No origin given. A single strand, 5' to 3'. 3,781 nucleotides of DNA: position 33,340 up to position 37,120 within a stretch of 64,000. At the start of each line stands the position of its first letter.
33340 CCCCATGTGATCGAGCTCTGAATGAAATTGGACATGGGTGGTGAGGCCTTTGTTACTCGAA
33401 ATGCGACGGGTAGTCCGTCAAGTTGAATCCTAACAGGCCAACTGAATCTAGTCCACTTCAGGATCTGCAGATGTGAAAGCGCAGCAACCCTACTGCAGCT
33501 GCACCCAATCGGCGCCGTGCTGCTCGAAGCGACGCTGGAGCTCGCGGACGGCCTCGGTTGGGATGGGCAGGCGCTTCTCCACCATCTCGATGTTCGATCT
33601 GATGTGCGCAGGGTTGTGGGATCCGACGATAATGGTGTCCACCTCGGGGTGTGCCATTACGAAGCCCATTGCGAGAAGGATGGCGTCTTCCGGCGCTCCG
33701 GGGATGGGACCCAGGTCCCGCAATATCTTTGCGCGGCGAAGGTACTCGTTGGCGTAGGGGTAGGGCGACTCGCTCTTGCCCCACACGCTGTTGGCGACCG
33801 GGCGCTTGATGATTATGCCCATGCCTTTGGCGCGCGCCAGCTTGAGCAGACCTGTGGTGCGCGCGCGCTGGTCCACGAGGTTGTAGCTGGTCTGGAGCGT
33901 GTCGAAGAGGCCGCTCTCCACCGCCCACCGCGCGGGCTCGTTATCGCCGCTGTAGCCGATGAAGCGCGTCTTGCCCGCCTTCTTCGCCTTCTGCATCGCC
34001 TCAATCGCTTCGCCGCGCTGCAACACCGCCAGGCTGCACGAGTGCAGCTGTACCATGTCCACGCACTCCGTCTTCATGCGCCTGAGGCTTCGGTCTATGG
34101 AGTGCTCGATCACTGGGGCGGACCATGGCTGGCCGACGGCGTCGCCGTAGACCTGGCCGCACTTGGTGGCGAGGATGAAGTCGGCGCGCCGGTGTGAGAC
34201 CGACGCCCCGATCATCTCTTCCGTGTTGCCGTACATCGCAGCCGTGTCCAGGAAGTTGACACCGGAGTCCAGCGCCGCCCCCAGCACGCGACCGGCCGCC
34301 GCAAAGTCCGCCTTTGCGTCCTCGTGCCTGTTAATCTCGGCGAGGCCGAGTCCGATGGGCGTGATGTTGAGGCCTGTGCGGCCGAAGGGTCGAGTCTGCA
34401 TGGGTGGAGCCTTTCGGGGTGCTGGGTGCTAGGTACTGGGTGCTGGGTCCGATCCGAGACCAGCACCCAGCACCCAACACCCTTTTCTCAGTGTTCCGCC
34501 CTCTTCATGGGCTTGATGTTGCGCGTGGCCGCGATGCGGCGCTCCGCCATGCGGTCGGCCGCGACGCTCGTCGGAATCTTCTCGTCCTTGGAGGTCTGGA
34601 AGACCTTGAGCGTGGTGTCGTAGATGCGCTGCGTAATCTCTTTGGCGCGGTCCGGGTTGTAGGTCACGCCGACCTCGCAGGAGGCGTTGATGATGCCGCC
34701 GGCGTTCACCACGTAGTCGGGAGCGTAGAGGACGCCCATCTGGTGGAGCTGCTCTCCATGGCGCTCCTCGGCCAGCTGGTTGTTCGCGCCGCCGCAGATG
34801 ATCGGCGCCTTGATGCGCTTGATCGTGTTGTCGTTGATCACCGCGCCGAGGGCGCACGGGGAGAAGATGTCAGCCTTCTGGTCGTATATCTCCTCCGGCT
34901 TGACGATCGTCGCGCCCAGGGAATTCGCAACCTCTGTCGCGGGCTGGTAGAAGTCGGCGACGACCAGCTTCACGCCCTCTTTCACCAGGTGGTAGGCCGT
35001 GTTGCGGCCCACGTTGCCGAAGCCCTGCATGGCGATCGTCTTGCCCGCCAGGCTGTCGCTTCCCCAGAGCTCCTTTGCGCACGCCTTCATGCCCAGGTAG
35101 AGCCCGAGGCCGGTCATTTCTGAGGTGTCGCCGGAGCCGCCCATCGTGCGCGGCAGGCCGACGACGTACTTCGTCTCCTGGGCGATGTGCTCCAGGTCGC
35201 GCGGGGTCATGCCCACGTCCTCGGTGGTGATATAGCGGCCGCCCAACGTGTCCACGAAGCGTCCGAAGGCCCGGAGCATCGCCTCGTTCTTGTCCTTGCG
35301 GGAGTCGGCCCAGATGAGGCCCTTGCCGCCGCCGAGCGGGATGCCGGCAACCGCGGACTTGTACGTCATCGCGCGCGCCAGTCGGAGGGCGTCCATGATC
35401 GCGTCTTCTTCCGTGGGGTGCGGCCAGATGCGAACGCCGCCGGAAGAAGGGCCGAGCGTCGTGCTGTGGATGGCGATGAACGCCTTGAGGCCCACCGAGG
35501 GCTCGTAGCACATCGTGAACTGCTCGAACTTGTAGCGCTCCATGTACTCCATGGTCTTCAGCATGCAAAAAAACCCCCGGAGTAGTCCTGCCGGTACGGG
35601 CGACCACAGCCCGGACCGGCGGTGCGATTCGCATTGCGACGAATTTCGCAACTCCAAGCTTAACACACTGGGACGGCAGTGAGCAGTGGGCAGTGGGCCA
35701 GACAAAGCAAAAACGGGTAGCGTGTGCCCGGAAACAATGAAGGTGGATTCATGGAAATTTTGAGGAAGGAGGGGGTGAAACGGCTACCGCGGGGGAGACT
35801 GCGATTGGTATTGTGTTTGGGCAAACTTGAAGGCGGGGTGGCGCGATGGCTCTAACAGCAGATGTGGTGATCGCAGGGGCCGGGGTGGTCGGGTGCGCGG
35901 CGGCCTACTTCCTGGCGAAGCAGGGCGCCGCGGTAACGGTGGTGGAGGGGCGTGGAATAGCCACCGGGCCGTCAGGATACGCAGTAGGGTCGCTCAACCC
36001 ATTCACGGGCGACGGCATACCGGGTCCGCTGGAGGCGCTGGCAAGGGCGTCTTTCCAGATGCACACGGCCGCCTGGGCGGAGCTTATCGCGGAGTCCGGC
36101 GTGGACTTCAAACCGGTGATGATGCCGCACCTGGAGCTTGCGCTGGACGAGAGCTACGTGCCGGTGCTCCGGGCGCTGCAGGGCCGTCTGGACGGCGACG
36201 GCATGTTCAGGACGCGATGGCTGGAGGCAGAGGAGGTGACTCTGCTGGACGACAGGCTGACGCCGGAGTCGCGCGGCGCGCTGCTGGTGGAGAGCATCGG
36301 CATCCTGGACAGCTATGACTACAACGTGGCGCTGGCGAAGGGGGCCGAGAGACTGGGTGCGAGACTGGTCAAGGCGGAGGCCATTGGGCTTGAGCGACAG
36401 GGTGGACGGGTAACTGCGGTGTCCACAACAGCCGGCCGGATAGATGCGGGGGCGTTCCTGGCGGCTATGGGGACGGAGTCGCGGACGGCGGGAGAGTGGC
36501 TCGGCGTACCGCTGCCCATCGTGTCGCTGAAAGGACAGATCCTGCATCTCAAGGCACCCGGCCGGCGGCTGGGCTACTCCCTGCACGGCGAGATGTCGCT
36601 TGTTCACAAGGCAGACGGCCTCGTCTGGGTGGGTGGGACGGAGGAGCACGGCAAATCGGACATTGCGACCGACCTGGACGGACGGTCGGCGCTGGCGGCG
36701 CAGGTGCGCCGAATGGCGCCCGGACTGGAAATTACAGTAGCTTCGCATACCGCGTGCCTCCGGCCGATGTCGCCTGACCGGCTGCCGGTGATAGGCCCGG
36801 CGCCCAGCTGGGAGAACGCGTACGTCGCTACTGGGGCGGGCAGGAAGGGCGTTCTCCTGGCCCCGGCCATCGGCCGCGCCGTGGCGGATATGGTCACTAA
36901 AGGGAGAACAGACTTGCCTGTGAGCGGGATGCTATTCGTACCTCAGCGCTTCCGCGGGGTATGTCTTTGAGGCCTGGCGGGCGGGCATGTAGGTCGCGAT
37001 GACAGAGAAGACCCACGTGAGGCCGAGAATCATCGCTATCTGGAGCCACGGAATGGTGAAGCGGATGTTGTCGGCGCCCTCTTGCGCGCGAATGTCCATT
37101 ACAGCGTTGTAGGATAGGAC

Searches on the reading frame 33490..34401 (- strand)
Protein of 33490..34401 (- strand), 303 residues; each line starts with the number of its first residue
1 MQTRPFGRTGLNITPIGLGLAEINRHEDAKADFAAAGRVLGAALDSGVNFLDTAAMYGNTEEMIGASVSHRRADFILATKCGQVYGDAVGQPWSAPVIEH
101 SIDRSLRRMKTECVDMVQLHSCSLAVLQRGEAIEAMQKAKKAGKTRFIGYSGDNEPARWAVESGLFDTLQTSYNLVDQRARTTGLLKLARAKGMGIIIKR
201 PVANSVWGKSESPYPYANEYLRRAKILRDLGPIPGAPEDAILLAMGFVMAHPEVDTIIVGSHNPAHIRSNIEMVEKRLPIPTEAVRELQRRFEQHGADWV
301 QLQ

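Call 58: search_protein_families(library=pfam, proteins=[window:33490-34401:-], max_evalue=0.0001)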
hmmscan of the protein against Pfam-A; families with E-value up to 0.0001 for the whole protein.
window:33490-34401:- (303 aa): 1 family
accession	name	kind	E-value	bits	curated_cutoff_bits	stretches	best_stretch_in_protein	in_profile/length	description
PF00248.27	Aldo_ket_red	-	6.1e-39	134.3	24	1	15-287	1-285/291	Aldo/keto reductase family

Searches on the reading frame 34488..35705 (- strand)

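Call 58: search_protein_families(library=pfam, proteins=[window:34488-35705:-], max_evalue=0.0001)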
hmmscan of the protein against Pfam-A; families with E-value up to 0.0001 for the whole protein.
window:34488-35705:- (405 aa): 3 families
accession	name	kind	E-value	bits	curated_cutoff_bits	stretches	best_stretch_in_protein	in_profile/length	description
PF02812.23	ELFV_dehydrog_N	-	2.8e-28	98.6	25.3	1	73-179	21-128/129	Glu/Leu/Phe/Val dehydrogenase, dimerisation domain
PF00208.27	ELFV_dehydrog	-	4.8e-24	85.8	23.4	2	264-392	98-234/241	Glutamate/Leucine/Phenylalanine/Valine dehydrogenase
PF02826.25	2-Hacid_dh_C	-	2.6e-05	24.1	25.1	1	216-282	31-96/178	D-isomer specific 2-hydroxyacid dehydrogenase, NAD binding domain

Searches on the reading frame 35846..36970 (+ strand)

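Call 58: search_protein_families(library=pfam, proteins=[window:35846-36970:+], max_evalue=0.0001)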
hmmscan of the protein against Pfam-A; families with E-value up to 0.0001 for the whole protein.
window:35846-36970:+ (374 aa): 2 families
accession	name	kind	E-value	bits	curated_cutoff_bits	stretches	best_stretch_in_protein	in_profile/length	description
PF01266.30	DAO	-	6.7e-58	197.3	27.9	1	6-349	1-353/353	FAD dependent oxidoreductase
PF00890.30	FAD_binding_2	-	2.4e-06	27.5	20.4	1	6-54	1-49/414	FAD binding domain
